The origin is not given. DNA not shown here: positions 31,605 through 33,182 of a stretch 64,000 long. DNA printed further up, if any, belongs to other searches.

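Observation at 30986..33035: Secreted Pro/Gly/Asp/His-rich pentapeptide-repeat protein translationally coupled to a TPR + beta-barrel outer-membrane protein (possible novel Slam/T11SS-like cargo-translocon pair)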

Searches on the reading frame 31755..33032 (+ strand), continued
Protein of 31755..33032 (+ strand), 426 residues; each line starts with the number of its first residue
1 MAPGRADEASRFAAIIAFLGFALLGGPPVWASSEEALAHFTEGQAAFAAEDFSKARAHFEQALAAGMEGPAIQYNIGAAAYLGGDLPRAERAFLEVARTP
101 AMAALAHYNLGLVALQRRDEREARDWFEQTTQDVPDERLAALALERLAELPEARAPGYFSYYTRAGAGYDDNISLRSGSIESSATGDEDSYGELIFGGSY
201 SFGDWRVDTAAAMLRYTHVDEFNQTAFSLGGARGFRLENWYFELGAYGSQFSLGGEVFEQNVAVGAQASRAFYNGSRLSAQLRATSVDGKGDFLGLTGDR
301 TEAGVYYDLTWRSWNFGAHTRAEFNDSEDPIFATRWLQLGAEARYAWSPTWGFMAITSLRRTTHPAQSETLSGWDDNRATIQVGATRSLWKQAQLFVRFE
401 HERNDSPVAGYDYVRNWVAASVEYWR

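Call 33: search_protein_families(library=pfam, alignment_id=A1, max_evalue=10)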
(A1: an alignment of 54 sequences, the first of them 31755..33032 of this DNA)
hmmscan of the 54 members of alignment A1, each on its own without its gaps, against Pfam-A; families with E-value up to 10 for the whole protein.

A. member 1, window:31755-33032:+ (426 aa): 16 families
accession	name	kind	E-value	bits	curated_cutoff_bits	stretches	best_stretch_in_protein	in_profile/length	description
PF13432.12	TPR_16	-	1.1e-10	42.1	32.7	2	41-98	2-60/65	Tetratricopeptide repeat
PF07719.23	TPR_2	-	2.3e-10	40.2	27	3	36-64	1-29/34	Tetratricopeptide repeat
PF00515.34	TPR_1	-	1.6e-07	31.2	27.8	2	36-63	1-28/34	Tetratricopeptide repeat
PF14559.12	TPR_19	-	0.00046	20.9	25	1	46-96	1-51/68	Tetratricopeptide repeat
PF13424.12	TPR_12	-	0.0008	20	30.1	2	35-65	44-74/77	Tetratricopeptide repeat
PF08238.18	Sel1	-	0.002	19.1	30.7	1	100-129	2-30/36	Sel1 repeat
PF13181.12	TPR_8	-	0.018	15.6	25.7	0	106-129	3-26/34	Tetratricopeptide repeat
PF23300.3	HEAT_Nup120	-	0.027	14.7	29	2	34-70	24-59/170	Nucleoporin Nup120, HEAT repeats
PF13428.12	TPR_14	-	0.062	14.5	23.5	1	43-75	8-40/44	Tetratricopeptide repeat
PF13414.12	TPR_11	-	0.067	13.3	26.8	1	43-81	1-39/42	TPR repeat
PF13525.12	YfiO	-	0.12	12.6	25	1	38-126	7-103/203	Outer membrane lipoprotein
PF24575.1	TPR_Slam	-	0.2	12.5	35.2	1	32-83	43-94/104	Surface lipoprotein assembly modifier, N-terminal TPR repeats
PF09976.15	TPR_21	-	0.21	11.7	25.5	0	101-150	73-122/193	Tetratricopeptide repeat-like domain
PF07219.19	HemY_N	-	0.22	12.1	31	1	34-80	57-102/107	HemY protein N-terminus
PF13374.12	TPR_10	-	0.68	10.5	27.5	0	109-130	7-28/42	Tetratricopeptide repeat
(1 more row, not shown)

B. families by the number of members that match (of 54 scanned): 43 families (the first 25 are shown)
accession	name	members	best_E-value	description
PF13432.12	TPR_16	54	2.8e-17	Tetratricopeptide repeat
PF07719.23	TPR_2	54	7.9e-15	Tetratricopeptide repeat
PF00515.34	TPR_1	54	6.9e-11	Tetratricopeptide repeat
PF13424.12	TPR_12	54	2.3e-09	Tetratricopeptide repeat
PF14559.12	TPR_19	54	6.2e-08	Tetratricopeptide repeat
PF13174.12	TPR_6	54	5.1e-05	Tetratricopeptide repeat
PF13428.12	TPR_14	53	5.9e-06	Tetratricopeptide repeat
PF13374.12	TPR_10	51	1.4e-06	Tetratricopeptide repeat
PF13181.12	TPR_8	51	2e-06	Tetratricopeptide repeat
PF08238.18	Sel1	49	3e-05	Sel1 repeat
PF13414.12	TPR_11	48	1.1e-07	TPR repeat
PF09976.15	TPR_21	32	5.1e-05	Tetratricopeptide repeat-like domain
PF07219.19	HemY_N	31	0.00015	HemY protein N-terminus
PF13176.12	TPR_7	29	4.3e-05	Tetratricopeptide repeat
PF07721.20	TPR_4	27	3.7e-07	Tetratricopeptide repeat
PF10082.15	BBP2_2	15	0.00016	Putative beta-barrel porin 2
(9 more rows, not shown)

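Call 35: find_encoding_contigs(protein=P0119, flank=10000, max_places=2)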
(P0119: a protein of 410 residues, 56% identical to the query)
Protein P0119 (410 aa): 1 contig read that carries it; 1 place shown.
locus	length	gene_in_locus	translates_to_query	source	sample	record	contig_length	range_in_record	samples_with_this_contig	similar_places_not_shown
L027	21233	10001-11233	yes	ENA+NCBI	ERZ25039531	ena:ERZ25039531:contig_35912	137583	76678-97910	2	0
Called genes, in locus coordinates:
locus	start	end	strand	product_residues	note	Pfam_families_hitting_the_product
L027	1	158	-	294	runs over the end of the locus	PF00768:Peptidase_S11, PF13354:Beta-lactamase2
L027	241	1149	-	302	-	PF00126:HTH_1, PF03466:LysR_substrate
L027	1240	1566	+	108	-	PF12680:SnoaL_2 (weak)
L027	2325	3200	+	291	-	PF06580:His_kinase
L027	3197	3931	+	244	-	PF00072:Response_reg, PF04397:LytTR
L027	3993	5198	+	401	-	PF01757:Acyl_transf_3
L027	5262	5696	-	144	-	-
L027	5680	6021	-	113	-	PF19583:ODP (faint)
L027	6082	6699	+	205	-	PF04542:Sigma70_r2 (weak), PF04545:Sigma70_r4, PF08281:Sigma70_r4_2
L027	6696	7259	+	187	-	-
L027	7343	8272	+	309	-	PF14321:DUF4382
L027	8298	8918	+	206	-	PF04542:Sigma70_r2, PF22029:PhyR_sigma2 (weak), PF07638:Sigma70_ECF (weak), PF08281:Sigma70_r4_2, PF04545:Sigma70_r4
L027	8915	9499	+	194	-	-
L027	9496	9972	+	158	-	-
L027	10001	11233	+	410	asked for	PF00515:TPR_1 (faint), PF07719:TPR_2 (faint), PF13414:TPR_11 (faint), PF13432:TPR_16, PF14559:TPR_19 (faint), PF13432:TPR_16 (weak)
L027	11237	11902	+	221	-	-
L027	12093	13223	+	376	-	-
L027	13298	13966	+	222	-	PF04264:YceI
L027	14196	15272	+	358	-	PF00512:HisKA, PF02518:HATPase_c, PF00072:Response_reg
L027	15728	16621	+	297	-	-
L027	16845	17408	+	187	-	PF09335:VTT_dom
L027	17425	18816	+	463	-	PF03315:SDH_beta, PF03313:SDH_alpha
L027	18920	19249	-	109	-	-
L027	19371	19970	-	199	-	PF14026:SCO4226-like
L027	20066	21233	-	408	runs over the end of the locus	PF00083:Sugar_tr, PF07690:MFS_1, PF00083:Sugar_tr, PF07690:MFS_1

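Call 42: find_encoding_contigs(protein=P0002, flank=4000, max_places=4)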
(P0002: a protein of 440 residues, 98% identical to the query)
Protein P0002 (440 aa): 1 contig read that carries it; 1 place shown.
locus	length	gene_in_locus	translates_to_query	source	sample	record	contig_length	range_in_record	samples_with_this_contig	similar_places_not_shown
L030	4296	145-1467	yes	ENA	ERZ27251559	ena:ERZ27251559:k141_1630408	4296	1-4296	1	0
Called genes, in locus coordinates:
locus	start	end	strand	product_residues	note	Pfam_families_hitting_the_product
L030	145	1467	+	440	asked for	PF00515:TPR_1 (faint), PF07719:TPR_2 (faint), PF13432:TPR_16 (weak)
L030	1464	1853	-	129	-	PF00903:Glyoxalase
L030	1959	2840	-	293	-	PF00768:Peptidase_S11, PF13354:Beta-lactamase2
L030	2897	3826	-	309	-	PF01738:DLH (weak), PF20434:BD-FAE (faint), PF12146:Hydrolase_4 (faint), PF00326:Peptidase_S9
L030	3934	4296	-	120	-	?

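Call 43: find_encoding_contigs(protein=P0006, flank=4000, max_places=3)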
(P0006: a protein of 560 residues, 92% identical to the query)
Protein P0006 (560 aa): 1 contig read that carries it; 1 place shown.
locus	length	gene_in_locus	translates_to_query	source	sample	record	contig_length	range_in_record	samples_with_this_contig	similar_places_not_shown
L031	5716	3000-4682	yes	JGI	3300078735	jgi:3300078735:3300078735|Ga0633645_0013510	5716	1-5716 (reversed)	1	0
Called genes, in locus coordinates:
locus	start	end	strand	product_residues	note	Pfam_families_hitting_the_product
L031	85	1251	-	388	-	PF00266:Aminotran_5, PF22580:KYNU_C (weak)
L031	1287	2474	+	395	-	PF08933:PrnB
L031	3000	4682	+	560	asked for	PF00515:TPR_1 (faint), PF07719:TPR_2 (faint), PF13432:TPR_16 (weak)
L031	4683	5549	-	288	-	PF00768:Peptidase_S11, PF13354:Beta-lactamase2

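Call 49: search_protein_families(library=pfam, proteins=[L027:8298-8915:+, L027:8915-9496:+, L027:9496-9969:+, L027:11237-11899:+, L027:12093-13220:+], max_evalue=1)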
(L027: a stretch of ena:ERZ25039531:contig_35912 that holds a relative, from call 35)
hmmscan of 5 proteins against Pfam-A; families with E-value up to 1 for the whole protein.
L027:8298-8915:+ (206 aa): 5 families
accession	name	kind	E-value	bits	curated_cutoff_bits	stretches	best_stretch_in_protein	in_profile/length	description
PF04542.20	Sigma70_r2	-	2.7e-13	49.9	24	1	26-93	1-70/71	Sigma-70 region 2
PF08281.18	Sigma70_r4_2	-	1.2e-10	41.3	25.7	1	136-188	2-54/54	Sigma-70, region 4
PF04545.22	Sigma70_r4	-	9e-08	32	24.1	1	144-190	4-50/50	Sigma-70, region 4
PF07638.17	Sigma70_ECF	-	4.4e-06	27.1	21.1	1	47-191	48-182/185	ECF sigma factor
PF22029.2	PhyR_sigma2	-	7.1e-06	26.4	27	1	29-75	3-49/55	Sigma2 domain of PhyR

L027:8915-9496:+ (194 aa): 0 families

L027:9496-9969:+ (158 aa): 0 families

L027:11237-11899:+ (221 aa): 0 families

L027:12093-13220:+ (376 aa): 0 families

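Call 56: search_protein_families(library=pfam, alignment_id=A5, max_evalue=1)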
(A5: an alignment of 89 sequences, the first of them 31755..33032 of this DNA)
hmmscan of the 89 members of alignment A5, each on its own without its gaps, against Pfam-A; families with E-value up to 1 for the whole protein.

A. member 1, window:31755-33032:+ (426 aa): 15 families
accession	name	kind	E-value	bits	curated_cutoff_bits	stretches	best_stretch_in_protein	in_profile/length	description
PF13432.12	TPR_16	-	1.1e-10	42.1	32.7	2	41-98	2-60/65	Tetratricopeptide repeat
PF07719.23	TPR_2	-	2.3e-10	40.2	27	2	36-64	1-29/34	Tetratricopeptide repeat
PF00515.34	TPR_1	-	1.6e-07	31.2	27.8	2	36-63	1-28/34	Tetratricopeptide repeat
PF14559.12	TPR_19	-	0.00046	20.9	25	1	46-96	1-51/68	Tetratricopeptide repeat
PF13424.12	TPR_12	-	0.0008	20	30.1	2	35-65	44-74/77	Tetratricopeptide repeat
PF08238.18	Sel1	-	0.002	19.1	30.7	1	100-129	2-30/36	Sel1 repeat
PF13181.12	TPR_8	-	0.018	15.6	25.7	0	106-129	3-26/34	Tetratricopeptide repeat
PF23300.3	HEAT_Nup120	-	0.027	14.7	29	0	34-70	24-59/170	Nucleoporin Nup120, HEAT repeats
PF13428.12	TPR_14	-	0.062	14.5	23.5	1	43-75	8-40/44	Tetratricopeptide repeat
PF13414.12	TPR_11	-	0.067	13.3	26.8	1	43-81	1-39/42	TPR repeat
PF13525.12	YfiO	-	0.12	12.6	25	1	38-126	7-103/203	Outer membrane lipoprotein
PF24575.1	TPR_Slam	-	0.2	12.5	35.2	1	32-83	43-94/104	Surface lipoprotein assembly modifier, N-terminal TPR repeats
PF09976.15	TPR_21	-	0.21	11.7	25.5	0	101-150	73-122/193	Tetratricopeptide repeat-like domain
PF07219.19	HemY_N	-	0.22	12.1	31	1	34-80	57-102/107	HemY protein N-terminus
PF13374.12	TPR_10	-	0.68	10.5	27.5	0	109-130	7-28/42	Tetratricopeptide repeat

B. families by the number of members that match (of 89 scanned): 118 families (the first 25 are shown)
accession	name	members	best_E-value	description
PF13432.12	TPR_16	89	4.6e-19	Tetratricopeptide repeat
PF07719.23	TPR_2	89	6e-16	Tetratricopeptide repeat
PF00515.34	TPR_1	88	2.1e-16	Tetratricopeptide repeat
PF13424.12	TPR_12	83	7.3e-11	Tetratricopeptide repeat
PF13174.12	TPR_6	83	3e-09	Tetratricopeptide repeat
PF13181.12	TPR_8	82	4.2e-11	Tetratricopeptide repeat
PF14559.12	TPR_19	78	6.3e-10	Tetratricopeptide repeat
PF13414.12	TPR_11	70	2.1e-10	TPR repeat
PF12895.13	ANAPC3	66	2.2e-09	Anaphase-promoting complex, cyclosome, subunit 3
PF13428.12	TPR_14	57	1.9e-07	Tetratricopeptide repeat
PF10082.15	BBP2_2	53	9.5e-11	Putative beta-barrel porin 2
PF13374.12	TPR_10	50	3.1e-08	Tetratricopeptide repeat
PF07721.20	TPR_4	46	3.8e-08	Tetratricopeptide repeat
PF13176.12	TPR_7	46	1.2e-07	Tetratricopeptide repeat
PF13431.12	TPR_17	41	3.1e-05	Tetratricopeptide repeat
PF04575.19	SlipAM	35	2.2e-09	Surface lipoprotein assembly modifier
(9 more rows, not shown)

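Call 86: search_protein_families(library=ncbifam, alignment_id=A5, max_evalue=0.01)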
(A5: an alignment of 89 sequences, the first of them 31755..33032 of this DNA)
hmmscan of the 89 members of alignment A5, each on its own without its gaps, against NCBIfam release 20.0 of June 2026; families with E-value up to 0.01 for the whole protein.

A. member 1, window:31755-33032:+ (426 aa): 8 families
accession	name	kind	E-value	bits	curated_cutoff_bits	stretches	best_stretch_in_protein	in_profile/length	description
NF047371.1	FlcA_CTERM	equivalog_domain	2.6e-09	36.1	300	1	47-138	450-541/646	periplasmic flagellar collar protein FlcA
NF047507.1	TPR_BatC_Lepto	exception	1.5e-08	34.4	175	1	41-153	29-145/214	TPR repeat-containing protein BatC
TIGR02795.1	tol_pal_ybgF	equivalog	3e-06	27.8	90.1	0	73-146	42-118/119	tol-pal system protein YbgF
TIGR02521.1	type_IV_pilW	equivalog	7.9e-05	22.3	154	1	44-148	73-179/234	type IV pilus biogenesis/stability protein PilW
TIGR02917.1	PEP_TPR_lipo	equivalog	0.00015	19.8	312.2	1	34-138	701-804/899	XrtA/PEP-CTERM system TPR-repeat protein PrsT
NF033758.1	gliding_GltE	equivalog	0.00079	18.5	225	0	85-170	67-151/411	adventurous gliding motility TPR repeat lipoprotein GltE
TIGR04510.1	mod_pep_cyc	subfamily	0.0019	16.8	400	0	94-147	388-441/814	putative peptide modification system cyclase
TIGR03016.1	pepcterm_hypo_1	hypoth_equivalog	0.004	16.2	90.85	0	355-423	408-474/477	TIGR03016 family PEP-CTERM system-associated outer membrane protein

B. families by the number of members that match (of 89 scanned): 36 families (the first 25 are shown)
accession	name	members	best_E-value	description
NF047371.1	FlcA_CTERM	89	7.1e-15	periplasmic flagellar collar protein FlcA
NF047507.1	TPR_BatC_Lepto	88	7.3e-13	TPR repeat-containing protein BatC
TIGR02552.1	LcrH_SycD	76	3.2e-10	SycD/LcrH family type III secretion system chaperone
NF040959.1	MamA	73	3.2e-11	magnetosome protein MamA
TIGR02917.1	PEP_TPR_lipo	70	7.9e-09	XrtA/PEP-CTERM system TPR-repeat protein PrsT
TIGR02795.1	tol_pal_ybgF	67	2.6e-09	tol-pal system protein YbgF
TIGR02521.1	type_IV_pilW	66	2.4e-09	type IV pilus biogenesis/stability protein PilW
NF033920.0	C39_PA2778_fam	64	7.5e-07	PA2778 family cysteine peptidase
NF053607.1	CHU_0125_OmpA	63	8.9e-11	CHU_0125 family OmpA-like outer membrane integrity protein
TIGR03016.1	pepcterm_hypo_1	60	6.1e-09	TIGR03016 family PEP-CTERM system-associated outer membrane protein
NF033758.1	gliding_GltE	46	3.2e-07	adventurous gliding motility TPR repeat lipoprotein GltE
TIGR03302.1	OM_YfiO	32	8.8e-08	outer membrane protein assembly factor BamD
NF002725.1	PRK02603.1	28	1.6e-09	photosystem I assembly protein Ycf3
TIGR03014.2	EpsL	23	5.6e-08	XrtB/PEP-CTERM-associated polysaccharide biosynthesis outer membrane protein EpsL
TIGR00540.1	TPR_hemY_coli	22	2.1e-06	heme biosynthesis-associated TPR protein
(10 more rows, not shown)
